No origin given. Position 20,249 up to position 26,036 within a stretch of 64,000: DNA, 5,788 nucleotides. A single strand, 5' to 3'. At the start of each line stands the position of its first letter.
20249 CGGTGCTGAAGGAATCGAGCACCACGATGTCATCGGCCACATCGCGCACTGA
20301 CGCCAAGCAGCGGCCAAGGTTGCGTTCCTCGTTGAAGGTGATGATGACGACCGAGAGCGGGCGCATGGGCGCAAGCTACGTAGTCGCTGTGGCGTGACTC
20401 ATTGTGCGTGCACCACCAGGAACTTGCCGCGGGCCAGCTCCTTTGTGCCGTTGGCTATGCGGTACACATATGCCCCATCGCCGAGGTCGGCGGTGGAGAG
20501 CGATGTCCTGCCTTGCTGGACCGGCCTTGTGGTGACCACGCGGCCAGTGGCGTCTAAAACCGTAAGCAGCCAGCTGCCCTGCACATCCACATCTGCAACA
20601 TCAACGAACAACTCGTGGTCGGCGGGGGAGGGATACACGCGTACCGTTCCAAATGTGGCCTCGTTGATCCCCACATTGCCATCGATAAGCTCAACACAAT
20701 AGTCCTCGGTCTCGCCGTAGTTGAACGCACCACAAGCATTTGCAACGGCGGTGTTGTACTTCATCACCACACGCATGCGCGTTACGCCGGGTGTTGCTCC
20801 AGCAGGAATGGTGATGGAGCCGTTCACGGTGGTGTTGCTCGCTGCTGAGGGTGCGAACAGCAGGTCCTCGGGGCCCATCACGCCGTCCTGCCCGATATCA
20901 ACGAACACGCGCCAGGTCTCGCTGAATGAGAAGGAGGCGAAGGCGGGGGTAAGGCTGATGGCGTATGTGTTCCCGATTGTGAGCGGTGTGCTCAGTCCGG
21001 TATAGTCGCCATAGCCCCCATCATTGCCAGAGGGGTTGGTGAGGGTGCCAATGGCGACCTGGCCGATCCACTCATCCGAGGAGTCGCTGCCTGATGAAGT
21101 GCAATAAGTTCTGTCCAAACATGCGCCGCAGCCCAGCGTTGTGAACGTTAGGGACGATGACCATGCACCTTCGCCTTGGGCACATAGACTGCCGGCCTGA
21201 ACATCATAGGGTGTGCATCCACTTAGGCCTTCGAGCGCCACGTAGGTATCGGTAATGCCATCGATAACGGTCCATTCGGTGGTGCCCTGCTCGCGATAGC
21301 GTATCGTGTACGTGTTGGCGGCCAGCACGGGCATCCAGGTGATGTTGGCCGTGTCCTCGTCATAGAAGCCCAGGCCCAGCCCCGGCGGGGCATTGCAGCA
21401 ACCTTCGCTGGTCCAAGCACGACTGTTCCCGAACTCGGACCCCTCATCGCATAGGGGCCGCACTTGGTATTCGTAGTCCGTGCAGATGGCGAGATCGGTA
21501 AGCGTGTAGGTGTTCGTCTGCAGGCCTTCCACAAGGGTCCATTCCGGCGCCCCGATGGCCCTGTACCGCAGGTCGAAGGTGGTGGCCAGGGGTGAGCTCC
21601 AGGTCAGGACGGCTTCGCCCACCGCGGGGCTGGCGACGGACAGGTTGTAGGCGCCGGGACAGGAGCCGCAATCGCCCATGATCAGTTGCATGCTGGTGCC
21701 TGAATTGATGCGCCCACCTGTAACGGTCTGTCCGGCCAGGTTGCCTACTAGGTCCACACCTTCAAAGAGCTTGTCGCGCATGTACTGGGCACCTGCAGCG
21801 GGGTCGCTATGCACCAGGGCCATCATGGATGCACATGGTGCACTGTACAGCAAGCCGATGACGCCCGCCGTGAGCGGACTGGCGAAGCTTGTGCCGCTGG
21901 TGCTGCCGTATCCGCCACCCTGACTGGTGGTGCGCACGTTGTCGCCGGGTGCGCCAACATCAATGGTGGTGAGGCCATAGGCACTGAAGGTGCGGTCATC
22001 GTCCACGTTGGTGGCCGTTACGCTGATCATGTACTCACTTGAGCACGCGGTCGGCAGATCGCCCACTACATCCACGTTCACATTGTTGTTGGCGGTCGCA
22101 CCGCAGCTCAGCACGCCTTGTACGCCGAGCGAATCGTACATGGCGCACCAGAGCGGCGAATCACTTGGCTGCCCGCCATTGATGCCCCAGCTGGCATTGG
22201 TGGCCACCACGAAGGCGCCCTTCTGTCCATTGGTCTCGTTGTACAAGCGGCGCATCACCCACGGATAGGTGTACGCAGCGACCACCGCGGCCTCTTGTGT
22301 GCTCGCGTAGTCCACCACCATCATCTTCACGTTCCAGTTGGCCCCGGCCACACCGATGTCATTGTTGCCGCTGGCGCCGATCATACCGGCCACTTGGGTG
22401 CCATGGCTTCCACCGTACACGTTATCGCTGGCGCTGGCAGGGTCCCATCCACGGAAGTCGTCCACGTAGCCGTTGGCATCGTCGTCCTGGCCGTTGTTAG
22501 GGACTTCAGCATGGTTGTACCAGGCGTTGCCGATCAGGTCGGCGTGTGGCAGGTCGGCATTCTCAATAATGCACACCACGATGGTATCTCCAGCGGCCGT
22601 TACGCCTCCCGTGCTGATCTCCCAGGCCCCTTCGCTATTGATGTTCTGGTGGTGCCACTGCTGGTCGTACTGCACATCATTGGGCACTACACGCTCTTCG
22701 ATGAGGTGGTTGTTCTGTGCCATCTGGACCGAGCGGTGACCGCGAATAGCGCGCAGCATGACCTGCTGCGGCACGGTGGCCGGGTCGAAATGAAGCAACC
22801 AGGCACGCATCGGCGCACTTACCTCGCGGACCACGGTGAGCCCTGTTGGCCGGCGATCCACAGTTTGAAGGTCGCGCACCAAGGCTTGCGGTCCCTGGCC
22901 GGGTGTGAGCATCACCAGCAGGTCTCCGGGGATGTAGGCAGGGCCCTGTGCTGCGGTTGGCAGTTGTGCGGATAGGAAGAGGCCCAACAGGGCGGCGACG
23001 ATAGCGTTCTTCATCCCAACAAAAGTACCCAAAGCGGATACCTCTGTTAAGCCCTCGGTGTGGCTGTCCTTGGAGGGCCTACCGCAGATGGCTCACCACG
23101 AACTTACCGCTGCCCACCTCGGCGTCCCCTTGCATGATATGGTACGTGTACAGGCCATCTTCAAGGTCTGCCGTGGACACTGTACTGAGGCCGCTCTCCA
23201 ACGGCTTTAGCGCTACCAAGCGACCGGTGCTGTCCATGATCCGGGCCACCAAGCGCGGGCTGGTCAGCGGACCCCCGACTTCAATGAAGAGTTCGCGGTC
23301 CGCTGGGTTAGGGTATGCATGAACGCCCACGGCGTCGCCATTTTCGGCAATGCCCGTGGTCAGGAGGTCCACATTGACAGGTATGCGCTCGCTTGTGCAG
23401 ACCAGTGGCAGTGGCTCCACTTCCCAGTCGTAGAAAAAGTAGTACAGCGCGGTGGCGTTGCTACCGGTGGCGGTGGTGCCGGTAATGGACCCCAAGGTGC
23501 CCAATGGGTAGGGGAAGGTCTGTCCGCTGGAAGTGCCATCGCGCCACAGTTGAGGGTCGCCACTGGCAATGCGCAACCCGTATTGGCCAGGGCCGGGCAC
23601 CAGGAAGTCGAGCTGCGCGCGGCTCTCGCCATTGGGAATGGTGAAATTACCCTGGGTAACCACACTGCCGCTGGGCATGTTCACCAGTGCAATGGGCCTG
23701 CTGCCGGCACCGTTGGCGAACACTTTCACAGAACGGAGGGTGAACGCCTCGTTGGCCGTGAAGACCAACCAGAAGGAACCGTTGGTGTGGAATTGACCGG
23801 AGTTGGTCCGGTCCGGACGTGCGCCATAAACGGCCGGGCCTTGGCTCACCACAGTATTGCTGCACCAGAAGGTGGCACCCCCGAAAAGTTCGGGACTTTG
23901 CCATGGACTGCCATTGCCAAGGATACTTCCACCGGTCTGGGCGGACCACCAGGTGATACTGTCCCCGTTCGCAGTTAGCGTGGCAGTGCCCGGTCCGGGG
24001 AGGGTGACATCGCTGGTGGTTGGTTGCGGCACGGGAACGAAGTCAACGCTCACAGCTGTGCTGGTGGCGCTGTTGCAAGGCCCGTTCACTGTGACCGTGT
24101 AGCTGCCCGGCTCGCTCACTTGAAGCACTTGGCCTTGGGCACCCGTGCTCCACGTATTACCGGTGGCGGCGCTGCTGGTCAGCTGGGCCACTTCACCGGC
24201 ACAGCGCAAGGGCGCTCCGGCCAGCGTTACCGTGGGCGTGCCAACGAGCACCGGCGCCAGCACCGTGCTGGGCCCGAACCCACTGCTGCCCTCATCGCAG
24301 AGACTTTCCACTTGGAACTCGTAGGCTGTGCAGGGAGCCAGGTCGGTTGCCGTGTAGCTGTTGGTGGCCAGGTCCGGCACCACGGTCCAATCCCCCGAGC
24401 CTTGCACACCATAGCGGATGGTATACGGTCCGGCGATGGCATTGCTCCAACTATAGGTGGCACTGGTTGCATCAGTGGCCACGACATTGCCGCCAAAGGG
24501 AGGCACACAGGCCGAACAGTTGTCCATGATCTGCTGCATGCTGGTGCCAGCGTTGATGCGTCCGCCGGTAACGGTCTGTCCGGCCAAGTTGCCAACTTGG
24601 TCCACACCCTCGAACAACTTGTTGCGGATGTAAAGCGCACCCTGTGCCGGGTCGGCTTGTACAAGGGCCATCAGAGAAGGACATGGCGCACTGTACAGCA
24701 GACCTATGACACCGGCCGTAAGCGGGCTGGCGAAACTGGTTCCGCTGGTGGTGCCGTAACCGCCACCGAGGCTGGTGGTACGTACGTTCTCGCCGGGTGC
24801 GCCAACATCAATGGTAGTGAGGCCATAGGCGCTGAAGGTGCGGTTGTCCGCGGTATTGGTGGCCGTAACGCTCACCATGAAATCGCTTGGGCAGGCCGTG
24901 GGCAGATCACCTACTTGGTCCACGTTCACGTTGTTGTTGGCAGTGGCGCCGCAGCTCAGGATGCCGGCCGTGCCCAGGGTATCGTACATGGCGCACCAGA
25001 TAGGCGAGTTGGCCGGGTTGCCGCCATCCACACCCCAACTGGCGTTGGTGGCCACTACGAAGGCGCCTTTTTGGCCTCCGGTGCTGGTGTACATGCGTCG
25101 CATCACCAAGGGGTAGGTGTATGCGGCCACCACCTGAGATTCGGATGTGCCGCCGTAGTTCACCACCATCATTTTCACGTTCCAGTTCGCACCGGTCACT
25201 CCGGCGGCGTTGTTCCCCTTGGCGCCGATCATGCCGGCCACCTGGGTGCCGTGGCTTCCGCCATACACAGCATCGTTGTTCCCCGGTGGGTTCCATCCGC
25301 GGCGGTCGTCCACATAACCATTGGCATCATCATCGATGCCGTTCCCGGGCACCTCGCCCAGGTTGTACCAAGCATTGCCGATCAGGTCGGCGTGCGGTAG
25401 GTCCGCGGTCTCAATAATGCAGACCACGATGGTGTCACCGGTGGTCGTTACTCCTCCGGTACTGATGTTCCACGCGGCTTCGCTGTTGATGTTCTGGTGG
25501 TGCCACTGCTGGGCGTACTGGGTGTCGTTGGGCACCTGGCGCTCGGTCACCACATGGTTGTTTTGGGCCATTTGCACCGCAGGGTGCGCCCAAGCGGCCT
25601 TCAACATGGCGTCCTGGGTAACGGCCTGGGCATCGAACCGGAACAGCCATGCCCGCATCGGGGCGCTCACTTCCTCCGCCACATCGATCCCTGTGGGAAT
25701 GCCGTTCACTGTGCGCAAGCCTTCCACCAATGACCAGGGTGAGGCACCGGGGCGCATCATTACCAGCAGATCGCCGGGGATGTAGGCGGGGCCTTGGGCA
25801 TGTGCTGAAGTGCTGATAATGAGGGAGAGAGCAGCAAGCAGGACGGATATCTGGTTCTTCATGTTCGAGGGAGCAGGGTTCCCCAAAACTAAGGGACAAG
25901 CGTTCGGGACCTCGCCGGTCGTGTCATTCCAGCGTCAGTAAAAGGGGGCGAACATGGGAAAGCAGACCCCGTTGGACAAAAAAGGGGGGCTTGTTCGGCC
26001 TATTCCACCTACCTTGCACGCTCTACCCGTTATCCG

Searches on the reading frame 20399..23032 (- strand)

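Call 12: search_protein_families(library=pfam, proteins=[window:20399-23032:-], max_evalue=0.001)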
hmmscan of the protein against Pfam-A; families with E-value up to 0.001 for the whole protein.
window:20399-23032:- (877 aa): 6 families
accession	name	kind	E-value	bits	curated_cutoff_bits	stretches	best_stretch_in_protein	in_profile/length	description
PF00082.27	Peptidase_S8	-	1.8e-20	73.8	21.8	1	148-398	1-256/288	Subtilase family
PF20009.4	GEVED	-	1.7e-17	64.4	24.4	1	707-780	2-77/78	GEVED domain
PF00041.27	fn3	-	1.4e-09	38.5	25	0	558-630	12-83/84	Fibronectin type III domain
PF25059.1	FN3_DSCAM-DSCAML_C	-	1.3e-07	32.3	39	0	484-541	21-79/89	DSCAM/DSCAML C-terminal Fn3-like domain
PF18962.6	Por_Secre_tail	-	3.4e-06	27.7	27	1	799-871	1-73/75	Secretion system C-terminal sorting domain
PF16656.11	Pur_ac_phosph_N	-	5.5e-05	24.1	30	0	558-632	11-93/93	Purple acid Phosphatase, N-terminal domain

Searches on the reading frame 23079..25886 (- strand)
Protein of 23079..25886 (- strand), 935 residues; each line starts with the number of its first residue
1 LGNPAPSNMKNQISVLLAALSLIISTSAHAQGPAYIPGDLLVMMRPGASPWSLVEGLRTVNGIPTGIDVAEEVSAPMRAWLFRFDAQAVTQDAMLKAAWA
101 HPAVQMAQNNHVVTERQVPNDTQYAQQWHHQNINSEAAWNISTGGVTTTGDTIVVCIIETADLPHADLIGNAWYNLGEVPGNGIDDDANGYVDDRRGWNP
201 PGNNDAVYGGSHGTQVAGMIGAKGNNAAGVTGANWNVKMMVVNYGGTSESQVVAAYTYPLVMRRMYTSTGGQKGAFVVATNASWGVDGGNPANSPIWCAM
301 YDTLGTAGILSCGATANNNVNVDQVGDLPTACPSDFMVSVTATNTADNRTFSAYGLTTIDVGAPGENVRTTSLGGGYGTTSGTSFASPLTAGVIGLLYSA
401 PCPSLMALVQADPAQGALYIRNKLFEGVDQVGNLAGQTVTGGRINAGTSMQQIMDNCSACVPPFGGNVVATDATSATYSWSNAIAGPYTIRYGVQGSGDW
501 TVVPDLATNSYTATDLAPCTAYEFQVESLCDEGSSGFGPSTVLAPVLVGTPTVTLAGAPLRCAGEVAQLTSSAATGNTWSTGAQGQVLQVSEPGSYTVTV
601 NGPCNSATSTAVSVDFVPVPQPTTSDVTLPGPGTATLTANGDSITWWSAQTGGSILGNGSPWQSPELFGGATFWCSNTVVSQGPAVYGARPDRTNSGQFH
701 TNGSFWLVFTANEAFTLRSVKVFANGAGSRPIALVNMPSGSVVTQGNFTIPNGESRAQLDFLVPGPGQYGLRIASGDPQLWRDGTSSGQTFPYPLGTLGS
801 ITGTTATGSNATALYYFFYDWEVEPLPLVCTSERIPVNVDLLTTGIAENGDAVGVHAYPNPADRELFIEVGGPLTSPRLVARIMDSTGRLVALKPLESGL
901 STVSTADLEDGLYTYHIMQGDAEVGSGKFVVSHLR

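Call 12: search_protein_families(library=pfam, proteins=[window:23079-25886:-], max_evalue=0.001)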
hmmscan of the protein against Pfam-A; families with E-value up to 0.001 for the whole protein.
window:23079-25886:- (935 aa): 3 families
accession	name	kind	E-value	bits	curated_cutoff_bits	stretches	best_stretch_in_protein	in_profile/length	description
PF00082.27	Peptidase_S8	-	1.2e-23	84.3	21.8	1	150-400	1-256/288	Subtilase family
PF18962.6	Por_Secre_tail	-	5.3e-07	30.3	27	1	858-930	2-74/75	Secretion system C-terminal sorting domain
PF00041.27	fn3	-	3.9e-06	27.4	25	1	462-537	2-77/84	Fibronectin type III domain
